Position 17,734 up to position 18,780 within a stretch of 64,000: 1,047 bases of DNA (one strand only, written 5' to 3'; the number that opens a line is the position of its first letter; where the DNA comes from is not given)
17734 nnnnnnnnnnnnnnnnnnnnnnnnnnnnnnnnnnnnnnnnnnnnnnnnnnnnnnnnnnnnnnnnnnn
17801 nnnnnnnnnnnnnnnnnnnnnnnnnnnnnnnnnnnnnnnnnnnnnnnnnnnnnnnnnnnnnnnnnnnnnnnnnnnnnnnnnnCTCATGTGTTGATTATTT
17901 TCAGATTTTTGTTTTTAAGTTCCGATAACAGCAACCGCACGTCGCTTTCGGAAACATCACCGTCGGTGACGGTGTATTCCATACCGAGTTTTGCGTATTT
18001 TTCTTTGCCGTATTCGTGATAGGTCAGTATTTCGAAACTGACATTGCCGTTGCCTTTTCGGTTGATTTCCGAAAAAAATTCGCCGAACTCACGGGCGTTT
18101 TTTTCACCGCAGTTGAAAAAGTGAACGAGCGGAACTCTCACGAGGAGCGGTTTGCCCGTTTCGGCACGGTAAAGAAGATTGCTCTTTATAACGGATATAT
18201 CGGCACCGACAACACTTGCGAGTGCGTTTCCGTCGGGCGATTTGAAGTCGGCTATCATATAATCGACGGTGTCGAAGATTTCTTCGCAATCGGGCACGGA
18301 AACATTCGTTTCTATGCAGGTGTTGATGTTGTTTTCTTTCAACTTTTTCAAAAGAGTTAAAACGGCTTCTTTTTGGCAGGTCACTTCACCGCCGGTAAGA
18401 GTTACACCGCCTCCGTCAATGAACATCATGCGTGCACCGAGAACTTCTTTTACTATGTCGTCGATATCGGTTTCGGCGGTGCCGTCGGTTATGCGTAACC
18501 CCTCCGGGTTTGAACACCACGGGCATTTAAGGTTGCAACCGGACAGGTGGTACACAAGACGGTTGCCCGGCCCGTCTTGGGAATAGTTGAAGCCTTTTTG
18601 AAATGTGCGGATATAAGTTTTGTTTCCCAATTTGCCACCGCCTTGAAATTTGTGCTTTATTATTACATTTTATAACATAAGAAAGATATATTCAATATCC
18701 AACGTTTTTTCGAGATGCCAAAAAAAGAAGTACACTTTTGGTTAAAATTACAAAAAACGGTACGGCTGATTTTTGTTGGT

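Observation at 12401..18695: Glycyl-radical enzyme operon coupled to an FGGY kinase and a PMI-like isomerase: candidate undescribed anaerobic sugar/polyol pathway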

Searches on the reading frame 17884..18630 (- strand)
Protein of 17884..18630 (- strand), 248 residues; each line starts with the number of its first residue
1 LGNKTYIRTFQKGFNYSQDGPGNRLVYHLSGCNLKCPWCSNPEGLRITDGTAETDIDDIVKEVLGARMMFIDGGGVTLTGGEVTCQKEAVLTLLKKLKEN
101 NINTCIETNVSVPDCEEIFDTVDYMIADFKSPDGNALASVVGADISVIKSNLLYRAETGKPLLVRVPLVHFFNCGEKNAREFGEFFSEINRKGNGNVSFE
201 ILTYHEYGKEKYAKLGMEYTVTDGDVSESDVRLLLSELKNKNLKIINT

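Call 3: search_protein_families(library=pfam, proteins=[window:17884-18630:-], max_evalue=0.01)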
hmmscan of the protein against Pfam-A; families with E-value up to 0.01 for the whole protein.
window:17884-18630:- (248 aa): 2 families
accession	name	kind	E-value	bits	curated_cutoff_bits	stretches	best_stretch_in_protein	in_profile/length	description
PF04055.27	Radical_SAM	-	5.3e-13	49.9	29.5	1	27-121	2-96/166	Radical SAM superfamily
PF13353.11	Fer4_12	-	1.7e-11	45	22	1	19-108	2-89/137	4Fe-4S single cluster domain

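Call 4: search_protein_families(library=ncbifam, proteins=[window:17884-18630:-], max_evalue=0.01)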
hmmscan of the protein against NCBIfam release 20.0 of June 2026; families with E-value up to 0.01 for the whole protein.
window:17884-18630:- (248 aa): 26 families (the best 25 are shown)
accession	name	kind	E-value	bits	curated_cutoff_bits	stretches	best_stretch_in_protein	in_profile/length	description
TIGR02494.1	PFLE_PFLC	subfamily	2.4e-45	155.1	174.35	2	52-230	102-281/293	glycyl-radical enzyme activating protein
TIGR02493.1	PFLA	equivalog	2.2e-37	128.7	231.75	1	17-228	10-221/235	pyruvate formate-lyase-activating protein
NF033719.1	ind_deCO2_activ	equivalog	8.9e-37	127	425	2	54-230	111-284/302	indoleacetate decarboxylase activase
NF043069.1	T4HPD_activ_SAM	equivalog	1.1e-35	123.5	425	2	53-244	103-294/299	trans-4-hydroxy-L-proline dehydratase activase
NF048010.1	SfplDhtActHpsHDes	equivalog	5.8e-35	120.5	430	2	53-228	111-288/298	(2S)-3-sulfopropanediol dehydratase activating enzyme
TIGR04395.1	cutC_activ_rSAM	equivalog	7.1e-33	114.2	360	2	56-245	112-304/309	choline TMA-lyase-activating enzyme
NF033717.2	HPDL_rSAM_activ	equivalog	7.8e-32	110.8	420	2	54-235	112-293/311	4-hydroxyphenylacetate decarboxylase activase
NF048008.1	SfplDhtActHpfHKleb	equivalog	1.3e-30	106.8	500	2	55-227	108-281/308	(2S)-3-sulfopropanediol dehydratase activating enzyme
NF008356.0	PRK11145.1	equivalog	2.3e-28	99.1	375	1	18-223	16-221/246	pyruvate formate lyase 1-activating protein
TIGR04003.1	rSAM_BssD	equivalog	2.9e-28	99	496.45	2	54-243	108-301/314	[benzylsuccinate synthase]-activating enzyme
NF007483.0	PRK10076.1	equivalog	9.7e-26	90.6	326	2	54-229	98-272/292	[formate-C-acetyltransferase]-activating enzyme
TIGR04041.1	activase_YjjW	hypoth_equivalog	3.5e-23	82.4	250.2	2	53-213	92-247/276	YjjW family glycine radical enzyme activase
TIGR02495.1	NrdG2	equivalog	1.5e-16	60.3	131.15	1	27-170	21-165/193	anaerobic ribonucleoside-triphosphate reductase activating protein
TIGR02491.1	NrdG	equivalog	3.5e-09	36.8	126.1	1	19-101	12-94/154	anaerobic ribonucleoside-triphosphate reductase activating protein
TIGR04349.1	rSAM_QueE_gams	hypoth_equivalog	3.9e-09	36.5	300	1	28-138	25-124/210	7-carboxy-7-deazaguanine synthase QueE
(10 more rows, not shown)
